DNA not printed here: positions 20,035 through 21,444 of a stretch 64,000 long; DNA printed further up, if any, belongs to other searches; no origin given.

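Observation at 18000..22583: Tightly overlapped operon: parA-like ATPase / NSS Na+ symporter / lysine-2,3-aminomutase-family radical SAM / MOP flippase-like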

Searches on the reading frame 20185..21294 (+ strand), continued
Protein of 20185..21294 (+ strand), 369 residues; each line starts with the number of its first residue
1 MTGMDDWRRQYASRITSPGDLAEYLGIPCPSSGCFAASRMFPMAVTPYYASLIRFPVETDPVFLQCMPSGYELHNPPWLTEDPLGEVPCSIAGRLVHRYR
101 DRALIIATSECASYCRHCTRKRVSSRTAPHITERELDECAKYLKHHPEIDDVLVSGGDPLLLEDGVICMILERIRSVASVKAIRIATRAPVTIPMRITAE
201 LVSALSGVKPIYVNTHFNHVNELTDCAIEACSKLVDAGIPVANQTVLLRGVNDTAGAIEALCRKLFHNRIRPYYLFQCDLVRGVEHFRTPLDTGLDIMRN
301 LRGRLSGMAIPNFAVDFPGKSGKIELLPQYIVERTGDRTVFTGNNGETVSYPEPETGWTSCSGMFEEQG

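Call 31: find_related_loci(query=window:20185-21294:+, collection=genome_contigs, flank=10000)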
Query window:20185-21294:+ (369 aa) in genome_contigs; peptide patterns used: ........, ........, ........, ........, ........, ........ (x = any residue, [..] = any of these).
600 stretches matched a pattern (row limit reached: there are more); 584 encode a relative of the query (tblastn E <= 1e-3); the best 80 are kept; 80 distinct loci.
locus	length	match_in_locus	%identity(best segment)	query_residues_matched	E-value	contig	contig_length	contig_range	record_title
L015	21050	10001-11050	61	6-355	2e-136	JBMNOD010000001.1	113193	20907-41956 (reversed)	MAG: Kiritimatiellia bacterium isolate SBF912SR1HQ0027 scaffold_368_c1, whole genome shotgun sequence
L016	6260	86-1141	58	3-354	2e-134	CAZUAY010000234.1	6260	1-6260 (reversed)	MAG TPA_asm: uncultured Lentisphaerales bacterium isolate SRP294416_co3_591 genome assembly, contig: NODE_30029_length_6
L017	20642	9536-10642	54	7-360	4e-126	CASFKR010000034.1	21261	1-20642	uncultured Verrucomicrobiota bacterium isolate O77_L2_309309_idba_bin.20 genome assembly, contig: O77_L2_309309_idba_bin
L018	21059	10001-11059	53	3-355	1e-120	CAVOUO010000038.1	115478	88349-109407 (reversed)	MAG: uncultured Planctomycetota bacterium isolate MFD10007.bin.2.186 genome assembly, contig: contig_57934, whole genome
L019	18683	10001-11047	55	6-354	1e-119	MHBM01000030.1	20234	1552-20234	MAG: Lentisphaerae bacterium RIFOXYA12_FULL_48_11 rifixya3_full_scaffold_1279, whole genome shotgun sequence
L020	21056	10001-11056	54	6-357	3e-118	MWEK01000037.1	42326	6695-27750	MAG: Planctomycetes bacterium ADurb.Bin069 BWX69_contig000037, whole genome shotgun sequence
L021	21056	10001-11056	55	6-357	3e-118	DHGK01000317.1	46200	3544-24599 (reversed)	MAG TPA_asm: Planctomycetes bacterium UBA4800 UBA4800_contig_24989, whole genome shotgun sequence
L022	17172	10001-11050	54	6-355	3e-118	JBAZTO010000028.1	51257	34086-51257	MAG: Phycisphaerae bacterium isolate SO_2017_GW1_204 NODE_3363_length_51257_cov_2.287405_OW334_2017, whole genome shotgu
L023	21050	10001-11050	52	5-354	3e-116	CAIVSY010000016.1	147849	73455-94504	uncultured bacterium isolate LaPlata_bin-2000 genome assembly, contig: bin-2000:016/118, whole genome shotgun sequence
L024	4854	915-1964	51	5-354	1e-116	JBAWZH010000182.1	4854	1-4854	MAG: bacterium isolate ELA110 MAG110_182, whole genome shotgun sequence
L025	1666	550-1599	52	5-354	4e-125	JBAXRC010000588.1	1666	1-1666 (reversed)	MAG: bacterium isolate ELA573 MAG573_588, whole genome shotgun sequence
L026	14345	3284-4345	52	3-356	5e-116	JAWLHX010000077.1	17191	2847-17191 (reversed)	MAG: Phycisphaerae bacterium isolate 30dZY2.bin.88 NODE_4043_length_17191_cov_6.534753, whole genome shotgun sequence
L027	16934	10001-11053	52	5-355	1e-115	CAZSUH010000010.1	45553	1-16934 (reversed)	MAG TPA_asm: uncultured Verrucomicrobiota bacterium isolate SRP192927_co6_704 genome assembly, contig: NODE_1177_length_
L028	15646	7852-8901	51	5-354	2e-115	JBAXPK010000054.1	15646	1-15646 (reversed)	MAG: bacterium isolate ELA529 MAG529_54, whole genome shotgun sequence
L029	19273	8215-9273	52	5-357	1e-115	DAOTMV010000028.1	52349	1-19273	MAG TPA_asm: Anaerohalosphaeraceae bacterium isolate AMR_MDS_2912 NODE_702_length_52349_cov_15.395208, whole genome shot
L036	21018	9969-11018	52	5-354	1e-114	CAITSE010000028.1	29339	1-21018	MAG: uncultured Lentisphaerae bacterium isolate AM-2014_bin-3387 genome assembly, contig: bin-3387:028/376, whole genome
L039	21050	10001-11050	50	5-354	3e-113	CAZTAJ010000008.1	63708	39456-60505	MAG TPA_asm: uncultured Verrucomicrobiota bacterium isolate SRP272421_co4_360 genome assembly, contig: NODE_649_length_6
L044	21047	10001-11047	52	6-354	7e-109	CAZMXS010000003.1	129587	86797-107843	MAG TPA_asm: uncultured Verrucomicrobiota bacterium isolate SRP167436_co1_345 genome assembly, contig: NODE_86_length_12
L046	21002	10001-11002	52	37-368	3e-108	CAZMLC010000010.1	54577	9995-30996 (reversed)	MAG TPA_asm: uncultured Akkermansia sp. isolate SRP216815_co1_310 genome assembly, contig: NODE_637_length_54577_cov_26.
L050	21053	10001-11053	54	6-356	9e-116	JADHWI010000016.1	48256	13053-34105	MAG: Kiritimatiellae bacterium isolate BS750m-G23 BS-750m-C565, whole genome shotgun sequence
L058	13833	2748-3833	44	4-369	2e-96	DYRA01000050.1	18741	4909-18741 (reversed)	MAG TPA_asm: Ignavibacterium album isolate SulCav_GS10_10_35_16 SulCav_GS10_10_3973_length_18741_cov_9_783421, whole gen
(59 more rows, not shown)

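Call 36: search_protein_families(library=pfam, proteins=[L050:11212-12225:+, L050:12204-13736:+, L019:11213-12199:+, L019:12263-13816:+, L039:11107-12336:+, L039:12333-13880:+, L012:6404-7528:+, L008:8612-9070:-, L026:4522-6294:+, L020:11313-13874:+], max_evalue=0.001)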
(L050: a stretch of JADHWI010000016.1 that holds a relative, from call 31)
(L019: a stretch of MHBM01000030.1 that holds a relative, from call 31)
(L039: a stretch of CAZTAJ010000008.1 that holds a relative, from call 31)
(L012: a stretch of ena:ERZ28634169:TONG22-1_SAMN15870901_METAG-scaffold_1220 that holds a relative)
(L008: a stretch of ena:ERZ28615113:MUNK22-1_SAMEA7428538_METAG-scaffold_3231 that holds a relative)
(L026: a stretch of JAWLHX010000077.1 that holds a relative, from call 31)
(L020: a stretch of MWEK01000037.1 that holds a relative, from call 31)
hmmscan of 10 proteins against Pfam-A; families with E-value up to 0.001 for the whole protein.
L050:11212-12225:+ (337 aa): 5 families
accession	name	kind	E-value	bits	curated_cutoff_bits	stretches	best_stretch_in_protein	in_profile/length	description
PF07478.18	Dala_Dala_lig_C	-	1.6e-30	106.6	24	1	116-317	2-203/204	D-ala D-ala ligase C-terminus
PF01071.24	GARS_A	-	0.00019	21.8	27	1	108-207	2-106/194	Phosphoribosylglycinamide synthetase, ATP-grasp (A) domain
PF02222.28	ATP-grasp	-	0.00026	21.1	27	1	117-191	4-77/179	ATP-grasp domain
PF03133.20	TTL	-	0.00067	19.4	20.1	0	251-302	221-272/292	Tubulin-tyrosine ligase family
PF08443.16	RimK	-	0.00097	19.2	21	0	108-294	3-172/188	RimK-like ATP-grasp domain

L050:12204-13736:+ (510 aa): 7 families
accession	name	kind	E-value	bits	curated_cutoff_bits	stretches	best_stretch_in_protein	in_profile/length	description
PF07478.18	Dala_Dala_lig_C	-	2e-25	89.9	24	1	149-332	38-203/204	D-ala D-ala ligase C-terminus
PF00583.31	Acetyltransf_1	-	2.1e-09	38.1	20.7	1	395-484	29-113/116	Acetyltransferase (GNAT) family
PF13508.13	Acetyltransf_7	-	1.8e-08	35.1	27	1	405-487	6-82/84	Acetyltransferase (GNAT) domain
PF02655.19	ATP-grasp_3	-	3.7e-07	30.8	23.2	1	114-304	3-156/160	ATP-grasp domain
PF13673.13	Acetyltransf_10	-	4.3e-06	27.2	23.6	1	392-488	20-108/128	Acetyltransferase (GNAT) domain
PF13535.11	ATP-grasp_4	-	6.3e-06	26.3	27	1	149-303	4-150/160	ATP-grasp domain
PF08445.16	FR47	-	0.0007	20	22.1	0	431-490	24-80/86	FR47-like protein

L019:11213-12199:+ (328 aa): 2 families
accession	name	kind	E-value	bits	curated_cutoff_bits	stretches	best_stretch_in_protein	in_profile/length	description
PF07478.18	Dala_Dala_lig_C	-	6.9e-29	101.3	24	1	119-319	3-203/204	D-ala D-ala ligase C-terminus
PF14397.11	ATPgrasp_ST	-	2.4e-06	27.4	31.4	0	109-187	20-115/278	Sugar-transfer associated ATP-grasp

L019:12263-13816:+ (517 aa): 7 families
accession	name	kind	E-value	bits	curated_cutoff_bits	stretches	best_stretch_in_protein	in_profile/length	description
PF07478.18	Dala_Dala_lig_C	-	2.4e-25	89.7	24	1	152-310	38-179/204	D-ala D-ala ligase C-terminus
PF13508.13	Acetyltransf_7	-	4.6e-11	43.4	27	1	408-494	3-83/84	Acetyltransferase (GNAT) domain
PF00583.31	Acetyltransf_1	-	1.9e-09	38.2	20.7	1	396-493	24-116/116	Acetyltransferase (GNAT) family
PF13535.11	ATP-grasp_4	-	1.3e-07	31.9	27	1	152-305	4-150/160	ATP-grasp domain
PF13673.13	Acetyltransf_10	-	1.1e-06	29.1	23.6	1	387-495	8-109/128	Acetyltransferase (GNAT) domain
PF02655.19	ATP-grasp_3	-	1.5e-06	28.8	23.2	1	116-305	3-155/160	ATP-grasp domain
PF03133.20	TTL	-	0.00068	19.4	20.1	0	267-311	218-263/292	Tubulin-tyrosine ligase family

L039:11107-12336:+ (409 aa): 2 families
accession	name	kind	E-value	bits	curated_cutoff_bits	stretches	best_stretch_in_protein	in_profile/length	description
PF07478.18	Dala_Dala_lig_C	-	5e-29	101.7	24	1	199-400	3-204/204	D-ala D-ala ligase C-terminus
PF02655.19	ATP-grasp_3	-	0.00022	21.8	23.2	1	190-369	3-155/160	ATP-grasp domain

L039:12333-13880:+ (515 aa): 4 families
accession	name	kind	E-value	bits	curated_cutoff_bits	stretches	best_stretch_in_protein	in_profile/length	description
PF07478.18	Dala_Dala_lig_C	-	2.1e-19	70.3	24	1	147-329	37-202/204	D-ala D-ala ligase C-terminus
PF00583.31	Acetyltransf_1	-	1.2e-09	38.9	20.7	1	403-484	31-116/116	Acetyltransferase (GNAT) family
PF13508.13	Acetyltransf_7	-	1.2e-08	35.6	27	1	412-492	10-84/84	Acetyltransferase (GNAT) domain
PF13673.13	Acetyltransf_10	-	3.9e-06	27.3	23.6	1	390-497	19-112/128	Acetyltransferase (GNAT) domain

L012:6404-7528:+ (374 aa): 0 families

L008:8612-9070:- (152 aa): 0 families

L026:4522-6294:+ (590 aa): 1 family
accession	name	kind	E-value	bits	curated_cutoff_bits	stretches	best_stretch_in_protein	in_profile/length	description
PF00850.24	Hist_deacetyl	-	1.8e-71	241.3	27.9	1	265-569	2-296/298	Histone deacetylase domain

L020:11313-13874:+ (853 aa): 5 families
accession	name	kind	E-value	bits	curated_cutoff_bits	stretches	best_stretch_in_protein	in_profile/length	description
PF07478.18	Dala_Dala_lig_C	-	9.2e-22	78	24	1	487-669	38-203/204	D-ala D-ala ligase C-terminus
PF00583.31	Acetyltransf_1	-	5.6e-11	43.2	20.7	1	744-830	32-116/116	Acetyltransferase (GNAT) family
PF13508.13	Acetyltransf_7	-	9.1e-11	42.4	27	1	747-831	5-83/84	Acetyltransferase (GNAT) domain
PF02655.19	ATP-grasp_3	-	1.8e-06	28.6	23.2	1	451-640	3-155/160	ATP-grasp domain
PF13673.13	Acetyltransf_10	-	0.00015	22.2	23.6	1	742-833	28-110/128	Acetyltransferase (GNAT) domain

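Call 44: search_protein_families(library=ncbifam, proteins=[L050:11212-12225:+, L050:12204-13736:+, L050:9809-11200:+, L058:76-1152:+, L058:1149-2243:+, L058:2245-2712:+, L058:2748-3893:+, L012:6404-7528:+, L006:9096-9500:-, L012:5315-6391:+], max_evalue=0.00001)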
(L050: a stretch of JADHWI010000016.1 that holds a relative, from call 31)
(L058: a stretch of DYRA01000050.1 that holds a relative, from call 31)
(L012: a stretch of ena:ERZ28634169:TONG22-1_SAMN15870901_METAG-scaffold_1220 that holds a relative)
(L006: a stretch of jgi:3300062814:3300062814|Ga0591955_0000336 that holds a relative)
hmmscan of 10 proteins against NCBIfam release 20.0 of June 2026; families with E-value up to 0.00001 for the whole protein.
L050:11212-12225:+ (337 aa): 33 families (the best 25 are shown)
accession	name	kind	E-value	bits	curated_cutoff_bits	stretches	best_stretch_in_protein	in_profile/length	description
NF002378.0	PRK01372.1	subfamily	5.5e-45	153.4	243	1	33-321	28-302/305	D-alanine--D-alanine ligase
TIGR01205.1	D_ala_D_alaTIGR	subfamily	7.6e-36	123.7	245.65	1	64-320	64-317/318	D-alanine--D-alanine ligase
NF002528.0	PRK01966.1-4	subfamily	8.5e-32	110.4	262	1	63-323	98-361/366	D-alanine--D-alanine ligase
NF011169.0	PRK14571.1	equivalog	3.7e-30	105.3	404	1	33-320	22-295/300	D-alanyl-alanine synthetase A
NF000091.3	D_ala_D_ser_VanG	exception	7.7e-29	100.6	495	1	65-319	94-342/344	D-alanine--D-serine ligase VanG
NF000206.1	D_ala_D_lac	equivalog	8.2e-28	97.4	550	1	64-318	90-338/342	D-alanine--(R)-lactate ligase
NF002525.0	PRK01966.1-1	equivalog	4.8e-26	91.6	457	1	64-321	98-351/364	D-alanine--D-alanine ligase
NF012215.1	D_ala_D_lac_VanD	exception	3.7e-24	85.7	700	1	65-318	91-338/343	D-alanine--(R)-lactate ligase VanD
NF000372.1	D_ala_D_lac_VanI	exception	1.2e-23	84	700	1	66-317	92-337/341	D-alanine--(R)-lactate ligase VanI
NF000129.1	D_ala_D_lac_Sc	exception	1.8e-23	83.3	650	1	63-314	89-334/346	D-alanine--(R)-lactate ligase VanA-Sc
NF000144.1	D_ala_D_lac_VanF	exception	2.3e-23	82.7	750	1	63-318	89-338/343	D-alanine--(R)-lactate ligase VanF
NF000374.1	D_ala_D_lac_VanO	exception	7.2e-22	77.9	750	1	63-317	89-337/346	D-alanine--(R)-lactate ligase VanO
NF002527.0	PRK01966.1-3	equivalog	1.7e-21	76.8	310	1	65-320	77-328/332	D-alanine--D-alanine ligase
NF000470.1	D_ala_D_lac_VanM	exception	3.8e-21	75.7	760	1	63-317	89-337/343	D-alanine--(R)-lactate ligase VanM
NF000092.1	D_ala_D_lac_Ao2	exception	1e-20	74.1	700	1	69-314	95-334/348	D-alanine--(R)-lactate ligase VanA-Ao2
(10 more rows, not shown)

L050:12204-13736:+ (510 aa): 27 families (the best 25 are shown)
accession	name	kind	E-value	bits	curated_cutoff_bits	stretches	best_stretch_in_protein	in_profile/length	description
NF002378.0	PRK01372.1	subfamily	5e-35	120.7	243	1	39-333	30-299/305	D-alanine--D-alanine ligase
TIGR01205.1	D_ala_D_alaTIGR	subfamily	7e-30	104.1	245.65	1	76-333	68-315/318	D-alanine--D-alanine ligase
NF011169.0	PRK14571.1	equivalog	7.8e-28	97.7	404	1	33-333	18-292/300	D-alanyl-alanine synthetase A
NF002528.0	PRK01966.1-4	subfamily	4.5e-25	88.2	262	1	80-333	107-356/366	D-alanine--D-alanine ligase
NF000091.3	D_ala_D_ser_VanG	exception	1.2e-19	70.4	495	1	84-332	105-340/344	D-alanine--D-serine ligase VanG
NF002527.0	PRK01966.1-3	equivalog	1.3e-17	64.1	310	1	100-332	104-325/332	D-alanine--D-alanine ligase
NF000206.1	D_ala_D_lac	equivalog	5.3e-17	61.8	550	1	98-332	116-337/342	D-alanine--(R)-lactate ligase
NF012215.1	D_ala_D_lac_VanD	exception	6.7e-14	51.9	700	1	103-332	121-337/343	D-alanine--(R)-lactate ligase VanD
NF000129.1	D_ala_D_lac_Sc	exception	2.4e-13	50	650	1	97-328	115-333/346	D-alanine--(R)-lactate ligase VanA-Sc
NF002525.0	PRK01966.1-1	equivalog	5.5e-13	48.6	457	1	102-332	128-347/364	D-alanine--D-alanine ligase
NF000092.1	D_ala_D_lac_Ao2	exception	6.9e-13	48.4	700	1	98-332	116-337/348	D-alanine--(R)-lactate ligase VanA-Ao2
NF011170.0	PRK14572.1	equivalog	8.1e-13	48.2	489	1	80-332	96-342/351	D-alanyl-alanine synthetase A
NF012216.1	D_ala_D_lac_VanB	exception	1.2e-12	47.7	750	1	80-333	97-337/342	D-alanine--(R)-lactate ligase VanB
NF002526.0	PRK01966.1-2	equivalog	3.5e-12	45.9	449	1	149-332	179-344/362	D-alanine--D-alanine ligase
NF011167.0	PRK14569.1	equivalog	6.7e-12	45.4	410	1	79-332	63-292/296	D-alanyl-alanine synthetase A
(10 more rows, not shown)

L050:9809-11200:+ (463 aa): 6 families
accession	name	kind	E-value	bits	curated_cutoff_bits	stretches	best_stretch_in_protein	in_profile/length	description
TIGR03820.1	lys_2_3_AblA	equivalog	4.6e-143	476.9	525.4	1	60-420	4-368/417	lysine 2,3-aminomutase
TIGR04368.1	Glu_2_3_NH3_mut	equivalog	6.8e-121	403.6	650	1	59-411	51-403/404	glutamate 2,3-aminomutase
TIGR04468.1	arg_2_3_am_muta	equivalog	1.5e-98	330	600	1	63-405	2-346/351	arginine 2,3-aminomutase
TIGR00238.1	TIGR00238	subfamily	8.3e-93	311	199.2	1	59-376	10-329/331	KamA family radical SAM protein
TIGR03822.1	AblA_like_2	hypoth_equivalog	9.6e-89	297.6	396.25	1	93-390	21-320/321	lysine-2,3-aminomutase-like protein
TIGR03821.1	EFP_modif_epmB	equivalog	7e-72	242.1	369.3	1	66-379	1-315/321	EF-P beta-lysylation protein EpmB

L058:76-1152:+ (358 aa): 33 families (the best 25 are shown)
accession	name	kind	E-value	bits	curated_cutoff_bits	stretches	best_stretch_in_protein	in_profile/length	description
NF002378.0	PRK01372.1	subfamily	8.9e-53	179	243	1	51-353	23-303/305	D-alanine--D-alanine ligase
TIGR01205.1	D_ala_D_alaTIGR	subfamily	3.5e-45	154.4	245.65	1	56-351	59-317/318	D-alanine--D-alanine ligase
NF011169.0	PRK14571.1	equivalog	1.9e-36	126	404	1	52-353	18-297/300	D-alanyl-alanine synthetase A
NF002527.0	PRK01966.1-3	equivalog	1.2e-35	123.3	310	1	68-353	56-330/332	D-alanine--D-alanine ligase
NF002528.0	PRK01966.1-4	subfamily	6.1e-35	120.7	262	1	82-355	95-362/366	D-alanine--D-alanine ligase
NF000091.3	D_ala_D_ser_VanG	exception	2e-26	92.6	495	1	70-350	80-342/344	D-alanine--D-serine ligase VanG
NF000207.3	D_ala_D_ser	equivalog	3.7e-26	92.1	520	1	83-352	86-340/342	D-alanine--D-serine ligase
NF000206.1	D_ala_D_lac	equivalog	4.9e-26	91.5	550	1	83-349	87-338/342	D-alanine--(R)-lactate ligase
NF002525.0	PRK01966.1-1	equivalog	6.2e-25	87.9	457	1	86-354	98-353/364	D-alanine--D-alanine ligase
NF002526.0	PRK01966.1-2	equivalog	1e-23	83.8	449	1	81-356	88-352/362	D-alanine--D-alanine ligase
NF011167.0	PRK14569.1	equivalog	1.8e-23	83.4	410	1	66-351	36-295/296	D-alanyl-alanine synthetase A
NF000032.1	D_ala_D_ser_VanL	exception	2.2e-22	79.7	750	1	83-355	90-347/349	D-alanine--D-serine ligase VanL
NF000144.1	D_ala_D_lac_VanF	exception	4.4e-22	78.5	750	1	87-349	91-338/343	D-alanine--(R)-lactate ligase VanF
NF011170.0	PRK14572.1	equivalog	4.6e-22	78.6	489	1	99-349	99-343/351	D-alanyl-alanine synthetase A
NF002529.0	PRK01966.1-5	equivalog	4.8e-22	78.3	472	1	89-356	88-341/348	D-alanine--D-alanine ligase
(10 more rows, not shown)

L058:1149-2243:+ (364 aa): 34 families (the best 25 are shown)
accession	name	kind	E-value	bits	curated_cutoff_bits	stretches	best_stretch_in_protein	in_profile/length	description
NF002378.0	PRK01372.1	subfamily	1.7e-36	125.5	243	1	45-356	28-302/305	D-alanine--D-alanine ligase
TIGR01205.1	D_ala_D_alaTIGR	subfamily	2.2e-34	118.9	245.65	1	47-355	23-317/318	D-alanine--D-alanine ligase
NF002527.0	PRK01966.1-3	equivalog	2.3e-30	105.9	310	1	45-322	42-299/332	D-alanine--D-alanine ligase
NF011169.0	PRK14571.1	equivalog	1.4e-26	93.5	404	1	44-355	21-295/300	D-alanyl-alanine synthetase A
NF002528.0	PRK01966.1-4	subfamily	4e-25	88.4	262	1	78-358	99-361/366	D-alanine--D-alanine ligase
NF000091.3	D_ala_D_ser_VanG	exception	2e-21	76.2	495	1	89-354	101-342/344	D-alanine--D-serine ligase VanG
NF002526.0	PRK01966.1-2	equivalog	3.1e-20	72.4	449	1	50-362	64-354/362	D-alanine--D-alanine ligase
NF000207.3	D_ala_D_ser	equivalog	1.7e-18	66.9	520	1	54-357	63-341/342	D-alanine--D-serine ligase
NF011170.0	PRK14572.1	equivalog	9.1e-17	61.2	489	1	89-324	96-318/351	D-alanyl-alanine synthetase A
NF002529.0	PRK01966.1-5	equivalog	1e-16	60.8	472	1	91-360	95-341/348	D-alanine--D-alanine ligase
NF002525.0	PRK01966.1-1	equivalog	1.7e-16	60.2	457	1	80-359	100-354/364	D-alanine--D-alanine ligase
NF011171.0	PRK14573.1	equivalog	6.3e-16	57.4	1015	1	94-360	539-791/809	bifunctional UDP-N-acetylmuramate--L-alanine ligase/D-alanine--D-alanine ligase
NF000206.1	D_ala_D_lac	equivalog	2.8e-15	56.2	550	1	89-354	98-339/342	D-alanine--(R)-lactate ligase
NF011168.0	PRK14570.1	equivalog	6.9e-15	55.3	505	1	75-359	84-350/364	D-alanyl-alanine synthetase A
NF011167.0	PRK14569.1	equivalog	1.3e-14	54.3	410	1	63-353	41-293/296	D-alanyl-alanine synthetase A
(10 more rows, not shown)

L058:2245-2712:+ (155 aa): 2 families
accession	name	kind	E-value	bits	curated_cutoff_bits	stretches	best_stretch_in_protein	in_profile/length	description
TIGR01575.1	rimI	equivalog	7.2e-09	35.9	86.4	1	38-145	22-125/132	ribosomal protein S18-alanine N-acetyltransferase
NF033078.2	AAC_6p_Ia_fam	equivalog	9.9e-06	25.5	265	0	51-107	55-109/181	AAC(6')-Ia family aminoglycoside 6'-N-acetyltransferase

L058:2748-3893:+ (381 aa): 7 families
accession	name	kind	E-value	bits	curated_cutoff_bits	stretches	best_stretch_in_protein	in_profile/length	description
TIGR03820.1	lys_2_3_AblA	equivalog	2.4e-135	451.5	525.4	1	4-350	10-366/417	lysine 2,3-aminomutase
TIGR04368.1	Glu_2_3_NH3_mut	equivalog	3.9e-122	407.7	650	1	4-343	58-403/404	glutamate 2,3-aminomutase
TIGR04468.1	arg_2_3_am_muta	equivalog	1.9e-103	346.2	600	1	4-337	5-346/351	arginine 2,3-aminomutase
TIGR03822.1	AblA_like_2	hypoth_equivalog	1.7e-93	313.2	396.25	1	36-322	28-320/321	lysine-2,3-aminomutase-like protein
TIGR00238.1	TIGR00238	subfamily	2e-90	303.1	199.2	1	4-310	17-331/331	KamA family radical SAM protein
TIGR03821.1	EFP_modif_epmB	equivalog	1.1e-71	241.4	369.3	1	4-316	1-320/321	EF-P beta-lysylation protein EpmB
NF045646.2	rSAM_Se_TrsS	equivalog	5.4e-06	25.2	490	1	96-172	89-165/441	radical SAM (seleno)protein TrsS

L012:6404-7528:+ (374 aa): 0 families

L006:9096-9500:- (134 aa): 0 families

L012:5315-6391:+ (358 aa): 6 families
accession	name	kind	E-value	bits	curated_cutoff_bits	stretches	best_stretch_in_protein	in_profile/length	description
TIGR03820.1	lys_2_3_AblA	equivalog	1.6e-122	409.3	525.4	1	4-354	8-361/417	lysine 2,3-aminomutase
TIGR04368.1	Glu_2_3_NH3_mut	equivalog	4.4e-115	384.5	650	1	4-352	56-403/404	glutamate 2,3-aminomutase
TIGR04468.1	arg_2_3_am_muta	equivalog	1.2e-95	320.6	600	1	5-346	4-346/351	arginine 2,3-aminomutase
TIGR03822.1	AblA_like_2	hypoth_equivalog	2.5e-84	283.1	396.25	1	29-331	16-320/321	lysine-2,3-aminomutase-like protein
TIGR00238.1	TIGR00238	subfamily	2.9e-84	282.9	199.2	1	4-319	15-331/331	KamA family radical SAM protein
TIGR03821.1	EFP_modif_epmB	equivalog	1.3e-70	237.9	369.3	1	6-324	1-319/321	EF-P beta-lysylation protein EpmB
